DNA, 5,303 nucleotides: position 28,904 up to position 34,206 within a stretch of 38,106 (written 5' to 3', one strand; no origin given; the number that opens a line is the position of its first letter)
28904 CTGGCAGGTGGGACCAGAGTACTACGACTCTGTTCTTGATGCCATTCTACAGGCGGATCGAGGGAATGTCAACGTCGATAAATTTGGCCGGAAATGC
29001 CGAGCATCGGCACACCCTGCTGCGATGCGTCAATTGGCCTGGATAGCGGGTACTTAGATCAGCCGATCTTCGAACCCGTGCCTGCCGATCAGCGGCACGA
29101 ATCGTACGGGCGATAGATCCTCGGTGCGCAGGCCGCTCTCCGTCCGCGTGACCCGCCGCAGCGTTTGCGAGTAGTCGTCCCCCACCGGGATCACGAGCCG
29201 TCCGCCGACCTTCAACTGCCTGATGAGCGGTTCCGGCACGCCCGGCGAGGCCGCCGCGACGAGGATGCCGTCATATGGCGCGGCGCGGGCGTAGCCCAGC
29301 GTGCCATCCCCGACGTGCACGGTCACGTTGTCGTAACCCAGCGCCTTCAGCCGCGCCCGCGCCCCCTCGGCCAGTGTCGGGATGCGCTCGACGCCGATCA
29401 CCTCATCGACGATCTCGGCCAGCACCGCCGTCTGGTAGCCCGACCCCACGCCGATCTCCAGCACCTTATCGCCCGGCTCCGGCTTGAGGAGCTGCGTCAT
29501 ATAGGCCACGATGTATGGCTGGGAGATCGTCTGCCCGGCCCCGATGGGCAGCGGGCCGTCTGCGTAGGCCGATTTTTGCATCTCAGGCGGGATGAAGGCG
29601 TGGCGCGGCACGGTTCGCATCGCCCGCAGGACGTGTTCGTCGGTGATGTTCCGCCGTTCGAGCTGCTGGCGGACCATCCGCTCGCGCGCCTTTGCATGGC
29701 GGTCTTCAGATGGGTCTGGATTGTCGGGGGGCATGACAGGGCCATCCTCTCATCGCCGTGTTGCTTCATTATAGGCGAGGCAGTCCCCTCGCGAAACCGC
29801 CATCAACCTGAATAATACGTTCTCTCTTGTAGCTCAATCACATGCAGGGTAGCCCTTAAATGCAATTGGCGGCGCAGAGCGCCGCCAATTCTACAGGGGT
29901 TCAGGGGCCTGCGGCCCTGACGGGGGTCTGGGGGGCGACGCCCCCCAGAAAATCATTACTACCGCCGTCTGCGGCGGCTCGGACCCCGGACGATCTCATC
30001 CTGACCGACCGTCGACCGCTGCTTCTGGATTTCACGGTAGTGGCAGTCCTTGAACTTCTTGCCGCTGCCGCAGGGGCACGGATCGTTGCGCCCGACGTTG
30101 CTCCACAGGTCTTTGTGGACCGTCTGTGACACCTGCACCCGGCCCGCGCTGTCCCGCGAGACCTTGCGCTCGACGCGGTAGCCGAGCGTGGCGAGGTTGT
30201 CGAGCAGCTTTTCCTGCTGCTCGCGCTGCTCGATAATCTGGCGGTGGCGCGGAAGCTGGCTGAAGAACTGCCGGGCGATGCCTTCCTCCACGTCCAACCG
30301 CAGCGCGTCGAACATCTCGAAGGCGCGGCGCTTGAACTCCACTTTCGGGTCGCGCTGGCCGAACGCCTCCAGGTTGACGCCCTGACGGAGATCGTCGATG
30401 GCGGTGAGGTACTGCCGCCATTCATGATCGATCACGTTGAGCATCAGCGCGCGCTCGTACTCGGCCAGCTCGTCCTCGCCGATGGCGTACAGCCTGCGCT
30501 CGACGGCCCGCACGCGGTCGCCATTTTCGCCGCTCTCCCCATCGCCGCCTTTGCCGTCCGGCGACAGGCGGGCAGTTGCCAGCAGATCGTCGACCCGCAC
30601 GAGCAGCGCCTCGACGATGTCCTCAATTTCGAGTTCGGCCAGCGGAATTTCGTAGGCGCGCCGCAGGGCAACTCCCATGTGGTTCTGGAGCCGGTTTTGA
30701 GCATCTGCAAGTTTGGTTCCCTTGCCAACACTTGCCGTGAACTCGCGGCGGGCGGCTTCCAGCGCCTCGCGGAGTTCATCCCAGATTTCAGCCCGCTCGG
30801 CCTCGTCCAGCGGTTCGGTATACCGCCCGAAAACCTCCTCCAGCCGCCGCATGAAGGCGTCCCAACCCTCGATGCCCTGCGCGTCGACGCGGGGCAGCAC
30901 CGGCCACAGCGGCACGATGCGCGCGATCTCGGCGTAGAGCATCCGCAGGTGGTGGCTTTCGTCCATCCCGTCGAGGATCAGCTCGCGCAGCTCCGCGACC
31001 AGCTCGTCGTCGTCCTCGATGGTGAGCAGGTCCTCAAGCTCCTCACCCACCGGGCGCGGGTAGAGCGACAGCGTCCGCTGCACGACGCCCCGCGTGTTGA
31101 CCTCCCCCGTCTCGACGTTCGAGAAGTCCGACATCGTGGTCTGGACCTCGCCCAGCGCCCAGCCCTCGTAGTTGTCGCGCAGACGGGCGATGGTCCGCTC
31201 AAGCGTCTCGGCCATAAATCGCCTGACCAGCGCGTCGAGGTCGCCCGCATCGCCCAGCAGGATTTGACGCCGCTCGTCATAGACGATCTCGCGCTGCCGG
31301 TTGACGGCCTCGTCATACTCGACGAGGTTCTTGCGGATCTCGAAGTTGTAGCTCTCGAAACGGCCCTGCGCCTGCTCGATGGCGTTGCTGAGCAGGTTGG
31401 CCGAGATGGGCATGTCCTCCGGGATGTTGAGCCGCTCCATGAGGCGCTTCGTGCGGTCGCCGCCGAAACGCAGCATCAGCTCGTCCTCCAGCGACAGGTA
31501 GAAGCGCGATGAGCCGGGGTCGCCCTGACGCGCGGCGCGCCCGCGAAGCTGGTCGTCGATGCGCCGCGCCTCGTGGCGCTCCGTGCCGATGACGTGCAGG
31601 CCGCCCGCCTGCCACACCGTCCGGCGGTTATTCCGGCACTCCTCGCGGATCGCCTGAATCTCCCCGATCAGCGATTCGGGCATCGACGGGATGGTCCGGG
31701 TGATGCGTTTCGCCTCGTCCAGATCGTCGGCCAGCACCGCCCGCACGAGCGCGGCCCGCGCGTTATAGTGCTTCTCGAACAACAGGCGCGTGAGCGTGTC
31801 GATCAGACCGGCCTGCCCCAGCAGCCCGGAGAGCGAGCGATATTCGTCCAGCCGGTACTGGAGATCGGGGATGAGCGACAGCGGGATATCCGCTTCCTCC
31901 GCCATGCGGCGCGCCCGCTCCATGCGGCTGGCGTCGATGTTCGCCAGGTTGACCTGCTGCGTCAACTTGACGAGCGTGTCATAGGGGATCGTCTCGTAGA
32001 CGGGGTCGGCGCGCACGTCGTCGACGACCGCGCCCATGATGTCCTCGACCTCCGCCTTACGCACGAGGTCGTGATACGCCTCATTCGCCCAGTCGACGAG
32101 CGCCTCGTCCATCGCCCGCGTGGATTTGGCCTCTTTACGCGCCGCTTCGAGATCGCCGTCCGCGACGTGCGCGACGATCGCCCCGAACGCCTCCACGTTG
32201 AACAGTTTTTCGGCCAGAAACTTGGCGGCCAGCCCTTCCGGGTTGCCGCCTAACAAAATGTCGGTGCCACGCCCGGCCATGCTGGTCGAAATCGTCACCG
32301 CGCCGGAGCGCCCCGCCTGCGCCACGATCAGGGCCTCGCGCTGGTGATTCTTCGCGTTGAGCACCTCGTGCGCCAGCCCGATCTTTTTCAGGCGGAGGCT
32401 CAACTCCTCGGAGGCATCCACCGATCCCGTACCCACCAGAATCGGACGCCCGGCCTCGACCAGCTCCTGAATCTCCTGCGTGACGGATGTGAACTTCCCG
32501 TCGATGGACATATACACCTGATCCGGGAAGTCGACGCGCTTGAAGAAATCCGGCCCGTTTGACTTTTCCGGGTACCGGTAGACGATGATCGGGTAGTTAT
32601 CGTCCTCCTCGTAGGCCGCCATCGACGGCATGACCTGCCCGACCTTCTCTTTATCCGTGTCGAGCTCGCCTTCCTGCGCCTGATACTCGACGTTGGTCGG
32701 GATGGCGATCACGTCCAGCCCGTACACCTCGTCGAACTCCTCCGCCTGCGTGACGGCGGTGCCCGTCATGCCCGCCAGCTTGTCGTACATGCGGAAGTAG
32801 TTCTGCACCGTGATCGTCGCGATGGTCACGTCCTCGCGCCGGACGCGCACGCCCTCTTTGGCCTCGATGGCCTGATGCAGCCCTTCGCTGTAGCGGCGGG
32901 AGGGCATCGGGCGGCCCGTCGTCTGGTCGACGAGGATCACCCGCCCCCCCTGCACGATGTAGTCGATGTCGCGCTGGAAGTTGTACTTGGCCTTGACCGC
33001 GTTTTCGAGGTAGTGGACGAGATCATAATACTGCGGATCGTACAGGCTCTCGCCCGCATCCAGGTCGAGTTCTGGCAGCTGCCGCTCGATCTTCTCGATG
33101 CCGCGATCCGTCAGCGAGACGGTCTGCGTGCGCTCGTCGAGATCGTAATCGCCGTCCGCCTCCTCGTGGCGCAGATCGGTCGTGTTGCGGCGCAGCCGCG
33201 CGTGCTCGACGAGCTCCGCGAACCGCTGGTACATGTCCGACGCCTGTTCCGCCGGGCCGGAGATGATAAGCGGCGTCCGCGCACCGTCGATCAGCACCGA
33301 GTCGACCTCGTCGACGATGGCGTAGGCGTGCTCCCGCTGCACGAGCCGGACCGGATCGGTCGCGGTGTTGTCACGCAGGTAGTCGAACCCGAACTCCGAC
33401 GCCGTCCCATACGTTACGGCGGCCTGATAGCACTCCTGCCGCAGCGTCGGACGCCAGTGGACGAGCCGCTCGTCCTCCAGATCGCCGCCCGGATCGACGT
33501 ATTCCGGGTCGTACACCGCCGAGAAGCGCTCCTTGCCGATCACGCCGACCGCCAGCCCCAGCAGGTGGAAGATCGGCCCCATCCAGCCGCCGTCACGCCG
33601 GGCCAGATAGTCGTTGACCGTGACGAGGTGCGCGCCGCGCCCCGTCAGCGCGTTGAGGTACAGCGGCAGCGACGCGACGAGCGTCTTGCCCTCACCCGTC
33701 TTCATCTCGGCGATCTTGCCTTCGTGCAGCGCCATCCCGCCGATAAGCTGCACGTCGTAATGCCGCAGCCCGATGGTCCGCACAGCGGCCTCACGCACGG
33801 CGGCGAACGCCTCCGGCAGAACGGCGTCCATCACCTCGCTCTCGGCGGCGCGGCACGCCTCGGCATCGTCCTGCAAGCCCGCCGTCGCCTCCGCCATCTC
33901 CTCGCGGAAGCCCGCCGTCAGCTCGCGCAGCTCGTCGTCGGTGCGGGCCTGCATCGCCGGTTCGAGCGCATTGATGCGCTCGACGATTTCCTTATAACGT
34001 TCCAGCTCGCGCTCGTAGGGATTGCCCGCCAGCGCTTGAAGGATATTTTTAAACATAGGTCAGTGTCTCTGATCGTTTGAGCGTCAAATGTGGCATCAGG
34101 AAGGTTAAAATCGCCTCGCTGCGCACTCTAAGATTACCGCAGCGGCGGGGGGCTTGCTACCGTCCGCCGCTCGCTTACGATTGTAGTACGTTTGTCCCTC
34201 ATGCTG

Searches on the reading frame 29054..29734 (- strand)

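Call 17: search_protein_families(library=pfam, proteins=[window:29054-29734:-], max_evalue=0.001)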
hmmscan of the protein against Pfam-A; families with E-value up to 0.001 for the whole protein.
window:29054-29734:- (226 aa): 5 families
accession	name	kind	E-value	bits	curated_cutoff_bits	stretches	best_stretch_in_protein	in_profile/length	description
PF01135.25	PCMT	-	8.4e-69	232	20.3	1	17-218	3-208/210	Protein-L-isoaspartate(D-aspartate) O-methyltransferase (PCMT)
PF13847.12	Methyltransf_31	-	4.2e-08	33.4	27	1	87-182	3-109/145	Methyltransferase domain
PF13649.12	Methyltransf_25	-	3.2e-07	31.4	27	1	91-161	1-72/97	Methyltransferase domain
PF00398.26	RrnaAD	-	8.7e-07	28.7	24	1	83-143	26-84/263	Ribosomal RNA adenine dimethylase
PF08241.18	Methyltransf_11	-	7.3e-05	23.8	21.2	1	92-162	1-69/95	Methyltransferase domain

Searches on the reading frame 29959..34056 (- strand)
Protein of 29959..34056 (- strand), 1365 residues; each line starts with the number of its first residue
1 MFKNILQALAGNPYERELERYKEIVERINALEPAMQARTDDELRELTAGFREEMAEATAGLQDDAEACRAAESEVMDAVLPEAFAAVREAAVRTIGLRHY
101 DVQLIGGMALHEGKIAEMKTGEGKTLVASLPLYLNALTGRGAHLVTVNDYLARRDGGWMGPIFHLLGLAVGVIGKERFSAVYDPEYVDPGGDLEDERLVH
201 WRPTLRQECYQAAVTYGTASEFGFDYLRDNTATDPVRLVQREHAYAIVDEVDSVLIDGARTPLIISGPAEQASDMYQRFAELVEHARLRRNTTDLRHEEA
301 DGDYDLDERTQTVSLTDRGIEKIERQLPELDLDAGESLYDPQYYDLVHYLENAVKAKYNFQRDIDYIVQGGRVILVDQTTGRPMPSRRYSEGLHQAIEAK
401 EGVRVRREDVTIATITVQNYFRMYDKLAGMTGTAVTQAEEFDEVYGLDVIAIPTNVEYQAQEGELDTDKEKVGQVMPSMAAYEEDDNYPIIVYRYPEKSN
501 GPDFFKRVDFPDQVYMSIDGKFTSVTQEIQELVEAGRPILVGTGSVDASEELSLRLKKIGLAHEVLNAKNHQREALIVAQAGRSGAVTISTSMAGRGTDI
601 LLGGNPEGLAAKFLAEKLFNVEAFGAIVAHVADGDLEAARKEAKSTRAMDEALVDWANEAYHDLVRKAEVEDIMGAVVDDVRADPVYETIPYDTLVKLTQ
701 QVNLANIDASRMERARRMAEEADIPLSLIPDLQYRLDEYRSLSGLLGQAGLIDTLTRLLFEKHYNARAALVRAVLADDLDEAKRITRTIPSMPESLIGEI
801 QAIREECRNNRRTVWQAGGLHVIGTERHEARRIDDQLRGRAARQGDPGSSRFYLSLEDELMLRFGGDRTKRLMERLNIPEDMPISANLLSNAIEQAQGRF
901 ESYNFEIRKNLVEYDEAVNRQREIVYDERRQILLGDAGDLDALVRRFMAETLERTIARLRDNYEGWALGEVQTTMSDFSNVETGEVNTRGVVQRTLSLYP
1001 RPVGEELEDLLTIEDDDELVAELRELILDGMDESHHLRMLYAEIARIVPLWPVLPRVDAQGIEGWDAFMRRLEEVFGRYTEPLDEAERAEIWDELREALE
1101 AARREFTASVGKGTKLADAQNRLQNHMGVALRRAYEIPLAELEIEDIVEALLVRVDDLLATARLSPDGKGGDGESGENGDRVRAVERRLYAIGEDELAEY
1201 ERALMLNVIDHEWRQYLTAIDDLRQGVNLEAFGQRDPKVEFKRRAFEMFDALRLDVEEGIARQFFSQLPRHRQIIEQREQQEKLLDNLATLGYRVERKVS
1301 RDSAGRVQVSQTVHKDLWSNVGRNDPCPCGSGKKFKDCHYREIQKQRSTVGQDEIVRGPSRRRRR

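Call 17: search_protein_families(library=pfam, proteins=[window:29959-34056:-], max_evalue=0.001)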
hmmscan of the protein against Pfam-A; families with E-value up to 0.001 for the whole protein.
window:29959-34056:- (1365 aa): 5 families
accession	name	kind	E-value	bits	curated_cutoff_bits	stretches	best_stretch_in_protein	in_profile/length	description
PF07517.20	SecA_DEAD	-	2.6e-113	378.5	24.6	1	9-441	4-289/290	SecA DEAD-like domain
PF21090.3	P-loop_SecA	-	6.4e-77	258.2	27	2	506-641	3-116/205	SecA P-loop domain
PF07516.18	SecA_SW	-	1.1e-45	156.6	26.7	2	883-1017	1-105/200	SecA Wing and Scaffold domain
PF01043.26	SecA_PP_bind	-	7.1e-33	113.9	23.5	1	273-398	3-110/110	SecA preprotein cross-linking domain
PF02810.21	SEC-C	-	6.8e-10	39.1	20.4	1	1323-1341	1-19/19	SEC-C motif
